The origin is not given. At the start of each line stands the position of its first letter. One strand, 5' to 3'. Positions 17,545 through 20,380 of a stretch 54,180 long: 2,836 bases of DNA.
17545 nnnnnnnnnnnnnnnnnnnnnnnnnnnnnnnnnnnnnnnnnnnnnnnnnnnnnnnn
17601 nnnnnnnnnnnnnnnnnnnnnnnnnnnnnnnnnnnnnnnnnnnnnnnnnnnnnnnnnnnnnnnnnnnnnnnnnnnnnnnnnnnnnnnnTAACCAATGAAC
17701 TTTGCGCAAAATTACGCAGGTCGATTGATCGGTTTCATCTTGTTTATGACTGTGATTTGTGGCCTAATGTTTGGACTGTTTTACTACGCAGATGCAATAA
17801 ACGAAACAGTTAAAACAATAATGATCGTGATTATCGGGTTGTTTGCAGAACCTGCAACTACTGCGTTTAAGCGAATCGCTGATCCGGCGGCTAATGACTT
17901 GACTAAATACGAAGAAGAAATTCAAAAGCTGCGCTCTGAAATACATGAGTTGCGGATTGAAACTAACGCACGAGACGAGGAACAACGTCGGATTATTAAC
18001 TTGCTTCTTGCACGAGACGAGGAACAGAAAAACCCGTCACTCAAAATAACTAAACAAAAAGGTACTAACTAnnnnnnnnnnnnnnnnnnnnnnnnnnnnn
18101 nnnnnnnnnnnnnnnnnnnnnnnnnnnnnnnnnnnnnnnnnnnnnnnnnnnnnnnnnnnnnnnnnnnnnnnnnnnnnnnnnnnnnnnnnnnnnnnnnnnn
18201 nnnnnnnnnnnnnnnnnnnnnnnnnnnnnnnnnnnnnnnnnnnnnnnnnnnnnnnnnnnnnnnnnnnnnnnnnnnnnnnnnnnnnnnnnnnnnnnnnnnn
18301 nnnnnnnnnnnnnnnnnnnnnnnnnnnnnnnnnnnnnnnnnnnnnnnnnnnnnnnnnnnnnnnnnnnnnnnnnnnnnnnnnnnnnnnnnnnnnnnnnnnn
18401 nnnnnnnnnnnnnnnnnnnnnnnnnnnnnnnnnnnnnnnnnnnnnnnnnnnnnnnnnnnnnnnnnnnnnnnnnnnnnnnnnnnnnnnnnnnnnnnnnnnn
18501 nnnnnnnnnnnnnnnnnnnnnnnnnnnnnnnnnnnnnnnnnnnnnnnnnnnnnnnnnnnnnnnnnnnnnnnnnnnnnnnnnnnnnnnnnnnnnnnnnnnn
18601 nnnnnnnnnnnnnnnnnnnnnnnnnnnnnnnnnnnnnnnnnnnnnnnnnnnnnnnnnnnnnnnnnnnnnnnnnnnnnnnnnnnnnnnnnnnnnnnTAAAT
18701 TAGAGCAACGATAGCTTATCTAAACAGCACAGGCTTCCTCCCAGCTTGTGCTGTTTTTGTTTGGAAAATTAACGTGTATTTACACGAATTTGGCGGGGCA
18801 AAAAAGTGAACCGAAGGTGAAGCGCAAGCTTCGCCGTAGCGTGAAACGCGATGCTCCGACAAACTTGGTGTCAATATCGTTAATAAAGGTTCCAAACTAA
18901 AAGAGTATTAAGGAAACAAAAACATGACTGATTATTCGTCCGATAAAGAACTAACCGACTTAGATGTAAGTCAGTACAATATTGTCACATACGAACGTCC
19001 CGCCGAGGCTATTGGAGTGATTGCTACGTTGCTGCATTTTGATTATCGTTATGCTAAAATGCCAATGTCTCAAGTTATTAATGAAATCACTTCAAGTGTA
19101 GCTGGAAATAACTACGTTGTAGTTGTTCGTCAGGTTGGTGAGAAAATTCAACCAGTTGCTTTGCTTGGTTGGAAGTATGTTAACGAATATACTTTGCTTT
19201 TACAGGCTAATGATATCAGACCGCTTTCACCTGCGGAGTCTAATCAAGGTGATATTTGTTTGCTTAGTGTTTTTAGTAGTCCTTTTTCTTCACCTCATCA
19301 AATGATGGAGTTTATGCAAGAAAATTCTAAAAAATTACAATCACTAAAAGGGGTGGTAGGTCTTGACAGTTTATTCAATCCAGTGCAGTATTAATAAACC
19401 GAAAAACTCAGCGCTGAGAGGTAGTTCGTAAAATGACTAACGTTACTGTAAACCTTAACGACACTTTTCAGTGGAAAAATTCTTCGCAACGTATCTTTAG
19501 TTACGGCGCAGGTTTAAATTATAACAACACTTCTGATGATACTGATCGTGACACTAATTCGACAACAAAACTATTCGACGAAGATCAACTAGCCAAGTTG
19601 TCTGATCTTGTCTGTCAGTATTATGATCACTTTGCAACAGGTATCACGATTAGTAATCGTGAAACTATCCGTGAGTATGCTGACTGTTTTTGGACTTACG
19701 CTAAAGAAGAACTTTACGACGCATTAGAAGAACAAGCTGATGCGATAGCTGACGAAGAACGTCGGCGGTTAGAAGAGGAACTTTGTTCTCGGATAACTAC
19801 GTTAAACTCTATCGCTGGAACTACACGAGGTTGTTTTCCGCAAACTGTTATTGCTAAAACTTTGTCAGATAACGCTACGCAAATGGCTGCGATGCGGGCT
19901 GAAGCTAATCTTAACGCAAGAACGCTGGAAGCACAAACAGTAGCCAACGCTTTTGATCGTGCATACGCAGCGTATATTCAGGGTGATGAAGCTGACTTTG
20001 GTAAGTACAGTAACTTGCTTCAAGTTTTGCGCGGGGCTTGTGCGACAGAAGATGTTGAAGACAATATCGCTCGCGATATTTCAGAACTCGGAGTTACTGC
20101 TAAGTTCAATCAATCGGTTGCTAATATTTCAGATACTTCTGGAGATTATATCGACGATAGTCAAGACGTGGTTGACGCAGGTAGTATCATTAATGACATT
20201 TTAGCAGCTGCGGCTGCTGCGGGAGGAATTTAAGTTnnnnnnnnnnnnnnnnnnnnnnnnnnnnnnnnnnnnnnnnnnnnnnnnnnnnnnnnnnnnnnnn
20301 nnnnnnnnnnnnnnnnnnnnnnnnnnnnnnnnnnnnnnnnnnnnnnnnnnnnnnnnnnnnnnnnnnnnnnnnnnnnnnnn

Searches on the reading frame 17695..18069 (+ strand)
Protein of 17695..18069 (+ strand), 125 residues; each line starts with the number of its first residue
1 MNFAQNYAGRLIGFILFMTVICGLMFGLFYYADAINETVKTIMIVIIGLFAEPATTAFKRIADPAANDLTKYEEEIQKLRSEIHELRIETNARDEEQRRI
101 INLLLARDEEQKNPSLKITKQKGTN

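Call 12: search_protein_families(library=phrogs, proteins=[window:17695-18069:+], max_evalue=0.001)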
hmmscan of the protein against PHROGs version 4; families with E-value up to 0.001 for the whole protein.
window:17695-18069:+ (125 aa): 0 families

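Call 40: search_protein_families(library=pfam, proteins=[window:17695-18069:+], max_evalue=1)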
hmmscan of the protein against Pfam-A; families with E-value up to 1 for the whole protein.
window:17695-18069:+ (125 aa): 4 families
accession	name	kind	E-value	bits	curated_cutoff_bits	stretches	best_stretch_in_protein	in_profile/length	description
PF08775.15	ParB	-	0.022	15.5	25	1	61-119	18-77/126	ParB family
PF24615.2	Spectrin_Anc-1_2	-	0.033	14.9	28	1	65-109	42-84/105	Nuclear anchorage protein 1, spectrin repeat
PF19579.4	FtsL_2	-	0.11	12.8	24.6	0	63-120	39-96/100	Bacteriodetes cell division protein (FtsL-like)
PF13630.11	SdpI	-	0.21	12.2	28.2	1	2-49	23-62/71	SdpI/YfhL protein family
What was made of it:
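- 17695..18072 (+): 125-aa protein with two N-terminal TM helices and a charged coiled-coil tail (holin- or spanin-like). It is a recurrent neighbour of the family and is conserved in phages with or without the PAP2-like gene. No PHROG or Pfam family assigned: calls 12, 40.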

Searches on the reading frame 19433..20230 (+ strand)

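Call 13: search_protein_families(library=phrogs, proteins=[window:19433-20230:+], max_evalue=0.001)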
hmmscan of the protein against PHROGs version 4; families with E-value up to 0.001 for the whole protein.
window:19433-20230:+ (266 aa): 0 families

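Call 40: search_protein_families(library=pfam, proteins=[window:19433-20230:+], max_evalue=1)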
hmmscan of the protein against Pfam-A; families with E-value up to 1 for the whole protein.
window:19433-20230:+ (266 aa): 1 family
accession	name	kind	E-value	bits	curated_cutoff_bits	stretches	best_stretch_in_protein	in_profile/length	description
PF07105.16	DUF1367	-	0.064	13.4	25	1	55-125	52-122/198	Protein of unknown function (DUF1367)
